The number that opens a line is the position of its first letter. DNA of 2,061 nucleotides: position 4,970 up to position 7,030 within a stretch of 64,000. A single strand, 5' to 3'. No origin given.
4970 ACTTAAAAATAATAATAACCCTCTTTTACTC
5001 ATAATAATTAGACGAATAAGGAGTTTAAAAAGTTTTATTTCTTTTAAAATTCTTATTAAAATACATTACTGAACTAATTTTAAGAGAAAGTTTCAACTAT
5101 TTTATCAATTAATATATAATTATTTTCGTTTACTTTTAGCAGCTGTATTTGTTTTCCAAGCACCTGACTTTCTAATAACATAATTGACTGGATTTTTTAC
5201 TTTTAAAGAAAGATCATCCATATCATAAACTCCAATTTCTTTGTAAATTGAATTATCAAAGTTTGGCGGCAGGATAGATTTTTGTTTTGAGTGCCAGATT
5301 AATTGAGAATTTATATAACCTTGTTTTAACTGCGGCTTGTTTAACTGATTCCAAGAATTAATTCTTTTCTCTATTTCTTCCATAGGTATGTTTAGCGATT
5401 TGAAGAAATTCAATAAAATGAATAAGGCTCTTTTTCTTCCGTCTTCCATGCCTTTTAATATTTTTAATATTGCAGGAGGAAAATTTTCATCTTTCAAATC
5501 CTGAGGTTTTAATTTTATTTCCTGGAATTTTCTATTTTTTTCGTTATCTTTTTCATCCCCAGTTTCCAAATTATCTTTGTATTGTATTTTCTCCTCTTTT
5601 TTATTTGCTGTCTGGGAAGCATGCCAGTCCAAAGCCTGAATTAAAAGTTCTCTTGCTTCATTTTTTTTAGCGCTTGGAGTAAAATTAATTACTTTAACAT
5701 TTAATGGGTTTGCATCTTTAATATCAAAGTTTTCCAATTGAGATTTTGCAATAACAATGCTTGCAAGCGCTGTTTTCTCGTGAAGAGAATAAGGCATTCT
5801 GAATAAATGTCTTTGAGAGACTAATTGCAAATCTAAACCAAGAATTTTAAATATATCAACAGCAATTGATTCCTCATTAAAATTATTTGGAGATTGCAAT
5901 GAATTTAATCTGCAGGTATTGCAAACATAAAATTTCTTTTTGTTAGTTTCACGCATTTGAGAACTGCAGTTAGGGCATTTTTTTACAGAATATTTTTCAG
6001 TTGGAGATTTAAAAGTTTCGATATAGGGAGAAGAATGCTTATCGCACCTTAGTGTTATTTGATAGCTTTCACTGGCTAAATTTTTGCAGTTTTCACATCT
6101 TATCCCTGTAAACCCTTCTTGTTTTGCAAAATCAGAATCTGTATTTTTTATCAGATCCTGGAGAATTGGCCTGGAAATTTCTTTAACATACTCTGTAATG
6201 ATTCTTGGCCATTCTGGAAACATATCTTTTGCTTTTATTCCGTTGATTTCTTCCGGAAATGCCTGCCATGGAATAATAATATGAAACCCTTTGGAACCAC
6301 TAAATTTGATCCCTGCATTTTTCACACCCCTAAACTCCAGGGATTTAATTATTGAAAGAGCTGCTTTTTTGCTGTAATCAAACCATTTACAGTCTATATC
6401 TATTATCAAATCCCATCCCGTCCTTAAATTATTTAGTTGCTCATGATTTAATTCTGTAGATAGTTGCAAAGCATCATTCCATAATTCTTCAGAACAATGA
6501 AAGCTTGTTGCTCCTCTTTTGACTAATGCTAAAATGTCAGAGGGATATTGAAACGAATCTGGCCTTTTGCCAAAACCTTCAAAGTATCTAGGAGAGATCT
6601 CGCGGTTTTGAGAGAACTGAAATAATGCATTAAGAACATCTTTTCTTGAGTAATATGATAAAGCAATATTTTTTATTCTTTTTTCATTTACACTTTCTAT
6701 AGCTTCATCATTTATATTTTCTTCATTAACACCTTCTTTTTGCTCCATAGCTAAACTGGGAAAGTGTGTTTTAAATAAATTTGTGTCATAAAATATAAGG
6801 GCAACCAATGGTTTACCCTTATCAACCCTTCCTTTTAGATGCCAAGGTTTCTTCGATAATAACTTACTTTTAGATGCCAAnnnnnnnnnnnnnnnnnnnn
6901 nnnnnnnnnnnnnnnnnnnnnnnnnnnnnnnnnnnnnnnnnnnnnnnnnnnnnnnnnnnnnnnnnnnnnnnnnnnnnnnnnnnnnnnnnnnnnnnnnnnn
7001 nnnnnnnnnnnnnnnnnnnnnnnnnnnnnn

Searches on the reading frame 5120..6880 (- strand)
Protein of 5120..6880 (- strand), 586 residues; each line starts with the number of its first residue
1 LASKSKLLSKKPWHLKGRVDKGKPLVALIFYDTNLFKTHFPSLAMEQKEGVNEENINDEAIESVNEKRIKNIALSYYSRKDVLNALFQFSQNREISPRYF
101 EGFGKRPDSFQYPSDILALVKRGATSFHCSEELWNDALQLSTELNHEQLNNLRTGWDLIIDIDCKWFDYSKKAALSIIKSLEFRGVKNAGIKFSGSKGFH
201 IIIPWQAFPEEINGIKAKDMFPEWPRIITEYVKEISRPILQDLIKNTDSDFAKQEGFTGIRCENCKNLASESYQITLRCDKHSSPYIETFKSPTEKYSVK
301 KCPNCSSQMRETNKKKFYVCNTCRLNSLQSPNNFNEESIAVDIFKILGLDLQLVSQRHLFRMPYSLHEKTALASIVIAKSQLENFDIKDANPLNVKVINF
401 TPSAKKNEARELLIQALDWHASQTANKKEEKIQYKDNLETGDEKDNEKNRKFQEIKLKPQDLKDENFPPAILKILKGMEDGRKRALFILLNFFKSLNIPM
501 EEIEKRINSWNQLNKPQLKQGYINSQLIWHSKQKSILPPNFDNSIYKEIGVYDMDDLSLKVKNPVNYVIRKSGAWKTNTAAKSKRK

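Call 29: search_protein_families(library=pfam, proteins=[window:5120-6880:-], max_evalue=0.01)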
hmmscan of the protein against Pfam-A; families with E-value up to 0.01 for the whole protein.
window:5120-6880:- (586 aa): 2 families
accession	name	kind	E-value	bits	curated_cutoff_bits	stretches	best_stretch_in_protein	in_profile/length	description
PF01896.25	DNA_primase_S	-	0.00064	20.6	26.8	0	182-373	37-157/163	DNA primase small subunit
PF21686.3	LigD_Prim-Pol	-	0.003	17.6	27.4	1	149-208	94-157/254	LigD, primase-polymerase domain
